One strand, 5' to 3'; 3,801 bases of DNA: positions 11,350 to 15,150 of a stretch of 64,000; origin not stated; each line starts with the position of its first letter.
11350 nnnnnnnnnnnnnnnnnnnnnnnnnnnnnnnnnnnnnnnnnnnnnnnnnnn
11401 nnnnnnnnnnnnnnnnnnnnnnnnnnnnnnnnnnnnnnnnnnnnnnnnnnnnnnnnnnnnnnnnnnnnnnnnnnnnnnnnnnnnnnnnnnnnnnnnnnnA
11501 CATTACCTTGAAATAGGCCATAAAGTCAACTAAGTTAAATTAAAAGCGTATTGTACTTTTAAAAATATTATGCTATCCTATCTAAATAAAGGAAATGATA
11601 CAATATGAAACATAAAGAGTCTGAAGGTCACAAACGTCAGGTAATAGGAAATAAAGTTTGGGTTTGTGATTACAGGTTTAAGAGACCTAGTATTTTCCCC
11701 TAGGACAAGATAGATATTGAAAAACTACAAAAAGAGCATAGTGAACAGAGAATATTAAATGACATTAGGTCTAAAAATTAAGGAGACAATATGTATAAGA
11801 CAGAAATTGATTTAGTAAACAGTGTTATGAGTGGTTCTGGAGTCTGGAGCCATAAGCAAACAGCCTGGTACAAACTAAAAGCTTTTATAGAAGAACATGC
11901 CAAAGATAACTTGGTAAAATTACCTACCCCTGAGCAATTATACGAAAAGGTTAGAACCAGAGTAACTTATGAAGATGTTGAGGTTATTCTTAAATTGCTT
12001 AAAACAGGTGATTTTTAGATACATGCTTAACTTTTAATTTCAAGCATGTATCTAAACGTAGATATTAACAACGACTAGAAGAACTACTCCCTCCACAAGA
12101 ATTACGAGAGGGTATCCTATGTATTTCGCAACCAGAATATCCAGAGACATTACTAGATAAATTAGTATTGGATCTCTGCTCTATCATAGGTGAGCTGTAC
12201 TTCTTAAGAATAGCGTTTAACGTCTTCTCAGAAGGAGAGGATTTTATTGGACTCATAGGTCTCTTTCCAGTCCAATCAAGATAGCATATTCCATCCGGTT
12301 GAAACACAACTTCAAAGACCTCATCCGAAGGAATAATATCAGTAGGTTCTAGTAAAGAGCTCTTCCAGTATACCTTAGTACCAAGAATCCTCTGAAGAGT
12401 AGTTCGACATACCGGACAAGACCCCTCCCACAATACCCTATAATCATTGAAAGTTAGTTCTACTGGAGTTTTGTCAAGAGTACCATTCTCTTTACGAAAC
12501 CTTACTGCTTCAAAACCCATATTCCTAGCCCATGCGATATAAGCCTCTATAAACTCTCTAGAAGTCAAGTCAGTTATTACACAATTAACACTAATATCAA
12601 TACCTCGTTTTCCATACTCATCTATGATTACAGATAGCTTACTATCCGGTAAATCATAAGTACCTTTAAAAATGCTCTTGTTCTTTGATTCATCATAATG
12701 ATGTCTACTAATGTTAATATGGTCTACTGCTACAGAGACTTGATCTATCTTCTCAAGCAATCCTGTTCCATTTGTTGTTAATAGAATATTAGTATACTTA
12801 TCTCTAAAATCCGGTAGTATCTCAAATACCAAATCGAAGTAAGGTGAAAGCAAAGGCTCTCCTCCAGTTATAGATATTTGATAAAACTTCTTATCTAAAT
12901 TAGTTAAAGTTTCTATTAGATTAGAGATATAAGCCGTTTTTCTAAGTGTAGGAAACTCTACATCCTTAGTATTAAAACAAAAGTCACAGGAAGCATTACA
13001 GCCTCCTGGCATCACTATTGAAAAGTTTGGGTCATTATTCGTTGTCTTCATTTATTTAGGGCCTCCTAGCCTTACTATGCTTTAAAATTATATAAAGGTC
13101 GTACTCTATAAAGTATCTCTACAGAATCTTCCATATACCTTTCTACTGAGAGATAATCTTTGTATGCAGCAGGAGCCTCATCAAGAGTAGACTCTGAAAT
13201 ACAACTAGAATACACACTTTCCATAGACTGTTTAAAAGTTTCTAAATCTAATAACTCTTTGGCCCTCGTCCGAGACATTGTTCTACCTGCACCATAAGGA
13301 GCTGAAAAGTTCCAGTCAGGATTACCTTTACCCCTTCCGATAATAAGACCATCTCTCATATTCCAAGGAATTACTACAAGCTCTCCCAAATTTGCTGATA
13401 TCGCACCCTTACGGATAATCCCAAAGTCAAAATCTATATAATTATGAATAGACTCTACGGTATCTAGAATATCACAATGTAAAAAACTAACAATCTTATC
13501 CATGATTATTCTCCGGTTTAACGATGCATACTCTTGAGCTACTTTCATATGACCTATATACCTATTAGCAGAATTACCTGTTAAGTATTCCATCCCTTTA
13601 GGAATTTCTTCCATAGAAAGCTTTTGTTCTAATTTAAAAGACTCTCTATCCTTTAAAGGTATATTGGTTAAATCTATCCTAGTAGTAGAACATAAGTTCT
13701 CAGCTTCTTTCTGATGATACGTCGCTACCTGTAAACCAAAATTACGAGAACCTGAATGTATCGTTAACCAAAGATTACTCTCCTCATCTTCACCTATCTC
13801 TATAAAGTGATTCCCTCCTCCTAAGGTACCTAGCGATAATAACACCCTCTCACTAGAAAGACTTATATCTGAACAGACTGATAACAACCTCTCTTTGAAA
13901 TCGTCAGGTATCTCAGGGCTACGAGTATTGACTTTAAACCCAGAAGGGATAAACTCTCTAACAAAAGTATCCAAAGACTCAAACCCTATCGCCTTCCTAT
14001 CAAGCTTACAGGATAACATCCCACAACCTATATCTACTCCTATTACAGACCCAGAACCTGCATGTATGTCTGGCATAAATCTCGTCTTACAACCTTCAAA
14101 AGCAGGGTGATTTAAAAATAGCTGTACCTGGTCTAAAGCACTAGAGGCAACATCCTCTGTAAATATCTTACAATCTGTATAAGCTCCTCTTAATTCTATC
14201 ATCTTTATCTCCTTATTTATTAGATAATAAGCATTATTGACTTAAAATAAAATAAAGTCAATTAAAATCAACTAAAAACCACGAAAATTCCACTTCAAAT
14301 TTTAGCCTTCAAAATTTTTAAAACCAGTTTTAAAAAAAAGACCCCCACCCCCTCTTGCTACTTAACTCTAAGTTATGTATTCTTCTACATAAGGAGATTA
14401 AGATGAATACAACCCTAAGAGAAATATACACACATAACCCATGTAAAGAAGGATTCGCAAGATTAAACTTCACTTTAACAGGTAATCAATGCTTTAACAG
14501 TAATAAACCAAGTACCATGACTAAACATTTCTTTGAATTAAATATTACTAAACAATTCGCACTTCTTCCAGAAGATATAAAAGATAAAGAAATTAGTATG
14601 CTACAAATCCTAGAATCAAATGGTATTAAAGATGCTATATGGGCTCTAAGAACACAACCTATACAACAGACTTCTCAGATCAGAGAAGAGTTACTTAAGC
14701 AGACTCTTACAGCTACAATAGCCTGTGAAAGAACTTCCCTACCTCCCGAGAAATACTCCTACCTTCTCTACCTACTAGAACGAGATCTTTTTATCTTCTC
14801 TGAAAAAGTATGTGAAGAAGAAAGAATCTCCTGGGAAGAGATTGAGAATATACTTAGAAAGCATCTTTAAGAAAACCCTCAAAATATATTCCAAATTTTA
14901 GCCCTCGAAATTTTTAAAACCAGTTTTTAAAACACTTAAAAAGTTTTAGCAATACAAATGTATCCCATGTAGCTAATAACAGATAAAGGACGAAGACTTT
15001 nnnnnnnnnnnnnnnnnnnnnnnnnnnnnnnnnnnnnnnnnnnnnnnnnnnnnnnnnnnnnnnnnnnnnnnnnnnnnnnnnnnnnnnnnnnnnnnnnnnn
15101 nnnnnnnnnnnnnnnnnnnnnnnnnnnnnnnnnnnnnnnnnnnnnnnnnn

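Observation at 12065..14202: RtcB RNA ligase and radical SAM enzyme in a two-gene operon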

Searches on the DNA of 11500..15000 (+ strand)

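Call 6: search_dna_similar(query=window:11500-15000:+, collection=phages, mode=near, max_rows=30)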
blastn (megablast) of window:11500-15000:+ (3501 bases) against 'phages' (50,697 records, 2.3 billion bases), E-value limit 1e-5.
No match.
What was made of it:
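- Tried and rejected: Megablast of the locus against 50,697 phage records gave no match (call 6), so no annotated relative could be used.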
